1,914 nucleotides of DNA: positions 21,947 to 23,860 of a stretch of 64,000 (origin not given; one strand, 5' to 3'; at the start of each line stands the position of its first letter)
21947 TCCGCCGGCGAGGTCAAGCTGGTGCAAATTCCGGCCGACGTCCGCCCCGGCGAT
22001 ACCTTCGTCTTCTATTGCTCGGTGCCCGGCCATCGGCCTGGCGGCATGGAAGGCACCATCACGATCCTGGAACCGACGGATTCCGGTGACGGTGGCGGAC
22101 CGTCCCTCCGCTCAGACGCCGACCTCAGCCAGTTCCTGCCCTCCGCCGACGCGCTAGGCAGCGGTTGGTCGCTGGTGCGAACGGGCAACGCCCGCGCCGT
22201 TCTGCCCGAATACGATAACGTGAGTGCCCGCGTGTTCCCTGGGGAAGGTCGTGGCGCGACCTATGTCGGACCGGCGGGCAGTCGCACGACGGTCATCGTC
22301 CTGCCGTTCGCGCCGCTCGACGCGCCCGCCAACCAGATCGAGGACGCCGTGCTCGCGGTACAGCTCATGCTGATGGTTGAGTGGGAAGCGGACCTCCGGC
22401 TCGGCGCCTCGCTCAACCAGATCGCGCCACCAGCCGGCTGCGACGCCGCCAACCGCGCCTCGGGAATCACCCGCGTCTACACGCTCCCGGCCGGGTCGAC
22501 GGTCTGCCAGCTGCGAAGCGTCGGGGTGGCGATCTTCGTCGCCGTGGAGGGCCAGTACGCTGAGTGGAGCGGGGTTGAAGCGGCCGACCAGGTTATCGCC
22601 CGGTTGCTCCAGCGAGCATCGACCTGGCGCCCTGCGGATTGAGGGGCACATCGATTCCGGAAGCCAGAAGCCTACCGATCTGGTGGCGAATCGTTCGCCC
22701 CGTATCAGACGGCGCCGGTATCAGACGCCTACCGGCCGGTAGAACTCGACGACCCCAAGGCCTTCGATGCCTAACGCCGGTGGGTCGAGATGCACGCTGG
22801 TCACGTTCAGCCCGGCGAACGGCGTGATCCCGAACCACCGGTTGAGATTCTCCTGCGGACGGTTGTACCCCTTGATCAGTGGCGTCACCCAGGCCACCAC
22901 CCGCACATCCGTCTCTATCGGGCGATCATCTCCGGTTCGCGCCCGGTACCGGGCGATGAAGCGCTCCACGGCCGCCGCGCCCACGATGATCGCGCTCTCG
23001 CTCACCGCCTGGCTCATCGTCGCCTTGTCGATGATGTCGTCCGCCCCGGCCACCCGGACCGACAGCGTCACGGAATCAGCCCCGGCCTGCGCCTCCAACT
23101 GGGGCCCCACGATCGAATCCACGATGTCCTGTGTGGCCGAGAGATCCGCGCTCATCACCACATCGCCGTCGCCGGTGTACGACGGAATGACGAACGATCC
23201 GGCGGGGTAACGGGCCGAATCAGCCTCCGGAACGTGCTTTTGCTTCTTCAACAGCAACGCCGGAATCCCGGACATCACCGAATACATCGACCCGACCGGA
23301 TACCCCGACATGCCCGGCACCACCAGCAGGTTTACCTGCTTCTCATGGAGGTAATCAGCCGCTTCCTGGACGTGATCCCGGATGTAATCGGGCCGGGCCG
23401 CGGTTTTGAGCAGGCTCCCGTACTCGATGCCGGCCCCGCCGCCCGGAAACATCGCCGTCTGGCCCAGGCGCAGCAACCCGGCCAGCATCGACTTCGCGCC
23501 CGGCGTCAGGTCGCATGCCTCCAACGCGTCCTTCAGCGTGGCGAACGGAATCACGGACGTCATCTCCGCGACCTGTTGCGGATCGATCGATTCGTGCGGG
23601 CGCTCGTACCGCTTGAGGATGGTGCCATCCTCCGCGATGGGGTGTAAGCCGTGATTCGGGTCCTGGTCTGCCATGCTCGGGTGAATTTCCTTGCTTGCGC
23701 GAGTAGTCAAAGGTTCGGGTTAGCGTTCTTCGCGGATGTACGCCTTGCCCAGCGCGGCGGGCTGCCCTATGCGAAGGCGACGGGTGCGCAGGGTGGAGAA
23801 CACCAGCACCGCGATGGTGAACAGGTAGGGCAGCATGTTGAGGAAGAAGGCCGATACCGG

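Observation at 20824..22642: Secreted tandem-cupredoxin protein with one Gln-axial site and an unassignable C-terminal domain, paired with an XRE regulator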

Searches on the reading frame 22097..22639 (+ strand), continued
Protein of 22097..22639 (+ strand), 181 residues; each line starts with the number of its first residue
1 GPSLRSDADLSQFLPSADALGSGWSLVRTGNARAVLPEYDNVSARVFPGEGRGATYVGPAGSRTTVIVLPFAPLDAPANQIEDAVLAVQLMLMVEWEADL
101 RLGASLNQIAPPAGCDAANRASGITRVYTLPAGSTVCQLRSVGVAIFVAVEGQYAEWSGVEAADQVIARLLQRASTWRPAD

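Call 61: fold_search(model_id=the predicted structure, library=viral)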
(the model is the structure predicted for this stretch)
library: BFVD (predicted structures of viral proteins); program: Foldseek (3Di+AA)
matches with E <= 10: 728; with E <= 0.001: 0
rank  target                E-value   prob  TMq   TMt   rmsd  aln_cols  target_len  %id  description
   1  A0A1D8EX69            1.2e-02  0.92  0.33  0.47   7.3       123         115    5  Uncharacterized protein [Campylobacter phage vB_CjeM_Los1]
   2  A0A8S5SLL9            1.6e-02  0.38  0.24  0.22  12.4       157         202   11  Uncharacterized protein [Siphoviridae sp. ctrCN24]
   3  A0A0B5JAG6            2.4e-02  0.18  0.18  0.08  18.9       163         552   12  Ser/thr kinase [Pandoravirus inopinatum]
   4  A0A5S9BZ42            2.5e-02  0.23  0.22  0.21  15.6       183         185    9  Uncharacterized protein [Tenacibaculum phage PTm1]
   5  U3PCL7                2.5e-02  0.15  0.17  0.20  14.1       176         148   12  (no name in the UniProt tables at hand)
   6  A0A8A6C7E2            3.0e-02  0.60  0.37  0.36   9.8       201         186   13  (no name in the UniProt tables at hand)
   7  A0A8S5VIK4            3.2e-02  0.23  0.20  0.12  17.2       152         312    9  Tail needle protein [Podoviridae sp. ct9H612]
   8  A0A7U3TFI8            3.7e-02  0.44  0.30  0.34   8.7       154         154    8  (no name in the UniProt tables at hand)
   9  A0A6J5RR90            4.1e-02  0.54  0.33  0.32   8.6       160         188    8  Lipoprotein [uncultured Caudovirales phage]
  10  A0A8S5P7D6            4.4e-02  0.33  0.26  0.33  10.8       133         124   10  Lipoprotein [Siphoviridae sp. ctmYS12]
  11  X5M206                4.4e-02  0.25  0.19  0.14  14.2       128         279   16  Protein ORF14 [Pigeon adenovirus 1]
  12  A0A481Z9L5            4.7e-02  0.41  0.33  0.29  14.2       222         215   12  START domain protein [Pithovirus LCPAC304]
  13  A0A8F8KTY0            4.7e-02  0.15  0.19  0.09  15.7       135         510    8  Serine/threonine kinase [Clandestinovirus]
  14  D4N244                5.0e-02  0.08  0.14  0.12  15.5       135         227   15  ORF7 [Lymantria xylina multiple nucleopolyhedrovirus]
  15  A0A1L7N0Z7            5.6e-02  0.51  0.33  0.37   7.2       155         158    9  Uncharacterized protein [Ralstonia phage RP12]
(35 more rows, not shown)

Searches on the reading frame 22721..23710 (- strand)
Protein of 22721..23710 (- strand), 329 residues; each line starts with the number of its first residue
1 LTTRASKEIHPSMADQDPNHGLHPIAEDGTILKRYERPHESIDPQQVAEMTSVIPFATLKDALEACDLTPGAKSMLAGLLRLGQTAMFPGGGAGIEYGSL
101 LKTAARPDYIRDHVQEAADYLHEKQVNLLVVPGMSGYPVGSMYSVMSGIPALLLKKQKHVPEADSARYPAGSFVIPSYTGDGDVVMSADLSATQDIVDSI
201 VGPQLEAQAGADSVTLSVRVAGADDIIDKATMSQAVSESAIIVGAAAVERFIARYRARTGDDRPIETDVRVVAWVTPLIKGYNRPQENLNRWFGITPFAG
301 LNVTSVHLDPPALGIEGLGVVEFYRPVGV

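Call 3: search_protein_families(library=pfam, proteins=[window:22721-23710:-], max_evalue=0.1)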
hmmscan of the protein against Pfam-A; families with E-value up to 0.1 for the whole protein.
window:22721-23710:- (329 aa): 0 families

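Call 4: search_protein_families(library=ncbifam, proteins=[window:22721-23710:-], max_evalue=0.1)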
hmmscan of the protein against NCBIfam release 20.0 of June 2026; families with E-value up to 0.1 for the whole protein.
window:22721-23710:- (329 aa): 2 families
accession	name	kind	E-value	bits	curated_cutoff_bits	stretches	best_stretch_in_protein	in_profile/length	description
NF002635.0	PRK02304.1-4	subfamily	0.046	13.3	146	1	106-220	35-154/188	adenine phosphoribosyltransferase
NF002633.0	PRK02304.1-2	equivalog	0.047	13.5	224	0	107-162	30-85/172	adenine phosphoribosyltransferase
